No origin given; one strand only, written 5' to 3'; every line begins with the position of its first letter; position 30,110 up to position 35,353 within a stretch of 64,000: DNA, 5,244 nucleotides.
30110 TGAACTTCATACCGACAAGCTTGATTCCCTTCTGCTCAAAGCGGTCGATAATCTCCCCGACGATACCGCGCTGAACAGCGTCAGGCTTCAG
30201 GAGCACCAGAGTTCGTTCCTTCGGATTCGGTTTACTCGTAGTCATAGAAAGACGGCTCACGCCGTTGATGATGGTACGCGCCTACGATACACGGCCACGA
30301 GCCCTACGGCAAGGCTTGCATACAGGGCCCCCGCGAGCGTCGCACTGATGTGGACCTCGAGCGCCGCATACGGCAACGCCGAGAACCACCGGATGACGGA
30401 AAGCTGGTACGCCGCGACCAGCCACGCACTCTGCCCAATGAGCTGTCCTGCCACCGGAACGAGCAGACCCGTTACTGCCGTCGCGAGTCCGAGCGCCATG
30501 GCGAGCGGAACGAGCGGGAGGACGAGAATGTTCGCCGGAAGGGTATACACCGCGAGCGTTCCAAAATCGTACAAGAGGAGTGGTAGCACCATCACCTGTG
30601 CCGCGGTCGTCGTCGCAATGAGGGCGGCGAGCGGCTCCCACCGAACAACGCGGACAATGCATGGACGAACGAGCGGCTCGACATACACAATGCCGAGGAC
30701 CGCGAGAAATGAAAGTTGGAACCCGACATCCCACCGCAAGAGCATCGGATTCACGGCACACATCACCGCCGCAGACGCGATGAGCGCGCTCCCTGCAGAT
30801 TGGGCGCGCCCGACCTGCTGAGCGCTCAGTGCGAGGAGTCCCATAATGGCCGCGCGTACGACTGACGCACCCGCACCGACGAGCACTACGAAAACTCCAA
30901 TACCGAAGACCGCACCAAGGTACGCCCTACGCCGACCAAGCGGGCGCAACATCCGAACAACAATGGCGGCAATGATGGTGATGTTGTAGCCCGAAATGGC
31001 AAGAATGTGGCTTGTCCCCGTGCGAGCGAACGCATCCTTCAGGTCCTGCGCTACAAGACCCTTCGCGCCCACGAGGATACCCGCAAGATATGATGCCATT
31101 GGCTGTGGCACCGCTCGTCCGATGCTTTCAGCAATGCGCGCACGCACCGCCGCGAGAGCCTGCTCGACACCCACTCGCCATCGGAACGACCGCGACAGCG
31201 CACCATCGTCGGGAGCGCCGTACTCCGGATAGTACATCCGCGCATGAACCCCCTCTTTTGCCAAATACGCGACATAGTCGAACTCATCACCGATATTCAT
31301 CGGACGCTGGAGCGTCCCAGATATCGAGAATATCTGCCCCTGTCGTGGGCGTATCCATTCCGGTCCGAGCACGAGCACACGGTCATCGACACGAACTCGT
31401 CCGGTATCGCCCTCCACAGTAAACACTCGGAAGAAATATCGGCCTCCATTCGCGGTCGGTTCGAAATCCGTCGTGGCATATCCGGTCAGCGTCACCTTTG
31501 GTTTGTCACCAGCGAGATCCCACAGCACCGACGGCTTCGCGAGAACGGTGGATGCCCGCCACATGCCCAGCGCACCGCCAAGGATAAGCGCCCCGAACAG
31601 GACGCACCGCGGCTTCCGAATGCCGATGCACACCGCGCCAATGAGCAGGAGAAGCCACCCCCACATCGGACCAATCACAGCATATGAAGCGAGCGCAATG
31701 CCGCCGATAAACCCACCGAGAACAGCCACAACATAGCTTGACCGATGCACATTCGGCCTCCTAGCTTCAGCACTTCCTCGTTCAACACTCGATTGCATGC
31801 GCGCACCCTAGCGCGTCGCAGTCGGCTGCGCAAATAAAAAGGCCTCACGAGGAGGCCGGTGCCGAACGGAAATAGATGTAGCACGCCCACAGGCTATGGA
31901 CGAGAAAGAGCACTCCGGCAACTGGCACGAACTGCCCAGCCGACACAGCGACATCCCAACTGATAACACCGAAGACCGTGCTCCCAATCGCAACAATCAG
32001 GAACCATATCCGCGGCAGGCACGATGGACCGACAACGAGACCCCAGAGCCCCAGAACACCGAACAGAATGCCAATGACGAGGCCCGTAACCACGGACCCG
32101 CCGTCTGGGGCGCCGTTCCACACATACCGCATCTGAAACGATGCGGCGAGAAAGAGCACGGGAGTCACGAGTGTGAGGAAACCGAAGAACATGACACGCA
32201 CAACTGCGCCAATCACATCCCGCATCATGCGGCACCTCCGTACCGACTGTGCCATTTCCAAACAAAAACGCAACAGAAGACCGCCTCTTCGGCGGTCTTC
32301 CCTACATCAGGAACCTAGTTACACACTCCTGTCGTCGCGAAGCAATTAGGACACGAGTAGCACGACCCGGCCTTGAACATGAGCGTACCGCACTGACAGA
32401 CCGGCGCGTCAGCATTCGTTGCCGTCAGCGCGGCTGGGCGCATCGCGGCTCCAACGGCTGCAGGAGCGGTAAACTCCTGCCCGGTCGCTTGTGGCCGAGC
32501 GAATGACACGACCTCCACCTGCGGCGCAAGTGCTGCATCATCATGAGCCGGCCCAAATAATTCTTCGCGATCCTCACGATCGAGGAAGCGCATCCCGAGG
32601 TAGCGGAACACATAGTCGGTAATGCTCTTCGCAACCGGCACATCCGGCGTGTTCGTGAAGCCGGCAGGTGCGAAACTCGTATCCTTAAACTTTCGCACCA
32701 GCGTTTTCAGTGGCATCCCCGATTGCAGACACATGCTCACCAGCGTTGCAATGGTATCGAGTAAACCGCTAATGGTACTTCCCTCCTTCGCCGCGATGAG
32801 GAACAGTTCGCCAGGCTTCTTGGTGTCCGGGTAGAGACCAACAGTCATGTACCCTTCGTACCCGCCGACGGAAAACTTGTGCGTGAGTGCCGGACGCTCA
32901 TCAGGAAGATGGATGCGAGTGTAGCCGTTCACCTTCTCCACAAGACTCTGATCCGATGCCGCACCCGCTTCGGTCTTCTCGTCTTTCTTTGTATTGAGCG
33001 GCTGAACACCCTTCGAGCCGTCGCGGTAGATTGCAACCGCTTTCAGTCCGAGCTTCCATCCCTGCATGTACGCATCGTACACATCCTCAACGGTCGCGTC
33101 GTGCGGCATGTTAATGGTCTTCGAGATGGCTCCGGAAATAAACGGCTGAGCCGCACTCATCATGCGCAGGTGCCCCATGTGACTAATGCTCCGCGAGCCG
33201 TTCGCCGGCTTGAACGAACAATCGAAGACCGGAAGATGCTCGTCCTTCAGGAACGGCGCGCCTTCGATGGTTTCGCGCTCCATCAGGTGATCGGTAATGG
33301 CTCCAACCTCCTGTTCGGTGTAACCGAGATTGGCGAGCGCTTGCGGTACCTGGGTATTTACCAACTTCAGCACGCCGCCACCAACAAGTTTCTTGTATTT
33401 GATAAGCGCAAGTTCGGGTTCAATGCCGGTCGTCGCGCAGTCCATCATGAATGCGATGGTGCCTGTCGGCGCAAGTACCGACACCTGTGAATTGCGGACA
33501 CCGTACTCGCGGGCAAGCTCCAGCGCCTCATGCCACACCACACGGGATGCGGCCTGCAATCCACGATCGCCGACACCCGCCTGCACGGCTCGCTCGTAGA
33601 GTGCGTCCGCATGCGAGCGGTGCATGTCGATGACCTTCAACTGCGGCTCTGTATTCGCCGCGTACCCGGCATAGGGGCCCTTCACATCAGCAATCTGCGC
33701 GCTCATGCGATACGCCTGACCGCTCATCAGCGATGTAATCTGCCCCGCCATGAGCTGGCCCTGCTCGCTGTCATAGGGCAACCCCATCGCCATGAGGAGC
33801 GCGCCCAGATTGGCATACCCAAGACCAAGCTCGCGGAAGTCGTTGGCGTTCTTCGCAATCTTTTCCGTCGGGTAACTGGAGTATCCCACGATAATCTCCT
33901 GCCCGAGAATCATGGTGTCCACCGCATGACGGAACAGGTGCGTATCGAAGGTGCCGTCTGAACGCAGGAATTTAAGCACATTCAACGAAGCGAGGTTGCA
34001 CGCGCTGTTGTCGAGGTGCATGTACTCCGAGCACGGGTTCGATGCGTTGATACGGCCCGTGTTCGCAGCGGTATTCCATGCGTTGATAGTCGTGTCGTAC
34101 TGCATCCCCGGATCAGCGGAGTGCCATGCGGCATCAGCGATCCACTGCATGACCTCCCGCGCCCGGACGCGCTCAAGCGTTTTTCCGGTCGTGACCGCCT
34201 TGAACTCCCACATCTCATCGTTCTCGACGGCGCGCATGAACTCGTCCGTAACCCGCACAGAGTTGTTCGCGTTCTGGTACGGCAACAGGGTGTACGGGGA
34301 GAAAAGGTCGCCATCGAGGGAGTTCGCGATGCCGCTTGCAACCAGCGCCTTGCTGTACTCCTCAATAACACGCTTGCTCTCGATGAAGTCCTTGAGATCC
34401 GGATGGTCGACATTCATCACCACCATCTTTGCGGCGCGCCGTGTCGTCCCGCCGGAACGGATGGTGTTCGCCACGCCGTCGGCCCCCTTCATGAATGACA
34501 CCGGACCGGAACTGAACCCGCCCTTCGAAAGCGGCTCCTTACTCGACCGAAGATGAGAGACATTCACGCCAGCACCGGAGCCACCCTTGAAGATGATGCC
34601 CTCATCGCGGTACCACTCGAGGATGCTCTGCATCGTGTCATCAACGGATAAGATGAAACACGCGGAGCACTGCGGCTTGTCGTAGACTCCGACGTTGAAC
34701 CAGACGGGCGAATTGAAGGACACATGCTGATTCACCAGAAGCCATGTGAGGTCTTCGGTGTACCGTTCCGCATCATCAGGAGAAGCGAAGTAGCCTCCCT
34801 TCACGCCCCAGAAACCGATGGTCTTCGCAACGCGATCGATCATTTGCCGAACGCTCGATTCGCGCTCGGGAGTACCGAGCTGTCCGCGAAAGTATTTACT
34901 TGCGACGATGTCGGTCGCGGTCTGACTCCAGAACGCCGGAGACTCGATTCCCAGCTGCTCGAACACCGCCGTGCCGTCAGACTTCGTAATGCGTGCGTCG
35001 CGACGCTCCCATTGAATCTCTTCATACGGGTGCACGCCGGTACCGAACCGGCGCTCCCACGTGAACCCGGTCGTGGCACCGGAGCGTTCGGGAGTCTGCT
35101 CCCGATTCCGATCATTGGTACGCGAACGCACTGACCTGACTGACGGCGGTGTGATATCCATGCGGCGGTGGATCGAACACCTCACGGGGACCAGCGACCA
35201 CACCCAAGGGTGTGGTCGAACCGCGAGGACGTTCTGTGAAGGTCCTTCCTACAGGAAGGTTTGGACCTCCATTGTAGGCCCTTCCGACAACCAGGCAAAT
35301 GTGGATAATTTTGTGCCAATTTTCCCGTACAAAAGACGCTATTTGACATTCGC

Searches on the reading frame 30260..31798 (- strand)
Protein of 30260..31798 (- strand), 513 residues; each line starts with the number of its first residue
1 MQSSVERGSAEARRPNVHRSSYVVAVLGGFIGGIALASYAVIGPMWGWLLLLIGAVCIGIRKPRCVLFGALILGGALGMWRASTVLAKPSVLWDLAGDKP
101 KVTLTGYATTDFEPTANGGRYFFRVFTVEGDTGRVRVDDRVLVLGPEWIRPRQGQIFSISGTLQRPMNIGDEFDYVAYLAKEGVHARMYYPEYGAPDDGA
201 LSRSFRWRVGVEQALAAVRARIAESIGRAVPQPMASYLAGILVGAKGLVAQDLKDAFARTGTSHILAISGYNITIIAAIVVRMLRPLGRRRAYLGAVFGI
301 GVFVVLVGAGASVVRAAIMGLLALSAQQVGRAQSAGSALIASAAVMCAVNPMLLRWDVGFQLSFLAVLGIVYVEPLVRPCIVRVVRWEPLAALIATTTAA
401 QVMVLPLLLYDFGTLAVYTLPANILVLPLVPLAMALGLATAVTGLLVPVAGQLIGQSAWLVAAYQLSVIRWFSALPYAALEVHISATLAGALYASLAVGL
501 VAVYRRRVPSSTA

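Call 82: search_protein_families(library=pfam, proteins=[window:30260-31798:-], max_evalue=0.001)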
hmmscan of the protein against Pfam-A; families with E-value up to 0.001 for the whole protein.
window:30260-31798:- (513 aa): 2 families
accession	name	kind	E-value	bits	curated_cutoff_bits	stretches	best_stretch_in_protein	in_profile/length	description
PF03772.21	Competence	-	8.4e-48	163.5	23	1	242-505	2-267/270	Competence protein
PF13567.11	DUF4131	-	6.4e-15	55.7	31.6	1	45-191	7-160/165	Domain of unknown function (DUF4131)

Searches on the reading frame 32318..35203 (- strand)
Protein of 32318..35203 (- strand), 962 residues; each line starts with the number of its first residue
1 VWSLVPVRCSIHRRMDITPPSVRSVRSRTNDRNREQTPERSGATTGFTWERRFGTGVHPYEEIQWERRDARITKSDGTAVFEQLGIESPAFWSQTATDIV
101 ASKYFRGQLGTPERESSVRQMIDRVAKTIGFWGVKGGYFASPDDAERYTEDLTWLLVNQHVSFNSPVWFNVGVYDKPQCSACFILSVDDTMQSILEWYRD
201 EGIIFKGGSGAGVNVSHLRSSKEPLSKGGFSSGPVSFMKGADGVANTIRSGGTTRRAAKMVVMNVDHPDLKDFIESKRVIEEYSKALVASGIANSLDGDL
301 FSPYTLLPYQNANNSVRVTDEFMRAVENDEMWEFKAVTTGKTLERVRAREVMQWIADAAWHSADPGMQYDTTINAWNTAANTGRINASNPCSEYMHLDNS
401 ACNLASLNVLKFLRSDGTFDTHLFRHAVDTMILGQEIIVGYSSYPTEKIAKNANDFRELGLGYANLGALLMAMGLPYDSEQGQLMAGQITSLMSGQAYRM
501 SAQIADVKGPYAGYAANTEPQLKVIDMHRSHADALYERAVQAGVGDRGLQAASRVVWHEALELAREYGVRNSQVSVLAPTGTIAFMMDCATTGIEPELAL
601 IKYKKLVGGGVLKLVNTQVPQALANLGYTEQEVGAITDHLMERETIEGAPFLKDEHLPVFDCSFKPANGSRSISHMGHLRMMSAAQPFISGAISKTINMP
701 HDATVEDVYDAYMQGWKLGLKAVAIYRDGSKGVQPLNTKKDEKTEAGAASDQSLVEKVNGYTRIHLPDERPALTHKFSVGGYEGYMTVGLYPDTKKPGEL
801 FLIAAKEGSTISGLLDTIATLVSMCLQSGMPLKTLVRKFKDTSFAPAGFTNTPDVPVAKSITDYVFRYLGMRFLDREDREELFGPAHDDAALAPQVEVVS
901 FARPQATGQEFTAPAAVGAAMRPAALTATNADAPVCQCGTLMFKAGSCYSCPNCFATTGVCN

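Call 82: search_protein_families(library=pfam, proteins=[window:32318-35203:-], max_evalue=0.001)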
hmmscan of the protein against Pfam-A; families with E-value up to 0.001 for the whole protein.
window:32318-35203:- (962 aa): 4 families
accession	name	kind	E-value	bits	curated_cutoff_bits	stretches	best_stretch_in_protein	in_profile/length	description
PF02867.20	Ribonuc_red_lgC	-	2.3e-136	455.9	23.9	1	180-726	1-523/523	Ribonucleotide reductase, barrel domain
PF08471.15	Ribonuc_red_2_N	-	1.3e-20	74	27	1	76-159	1-103/103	Class II vitamin B12-dependent ribonucleotide reductase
PF12637.14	TSCPD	-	1.3e-10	41.8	22.8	1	778-869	8-84/88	TSCPD domain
PF00317.26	Ribonuc_red_lgN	-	0.00017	22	28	1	96-172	7-73/77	Ribonucleotide reductase, all-alpha domain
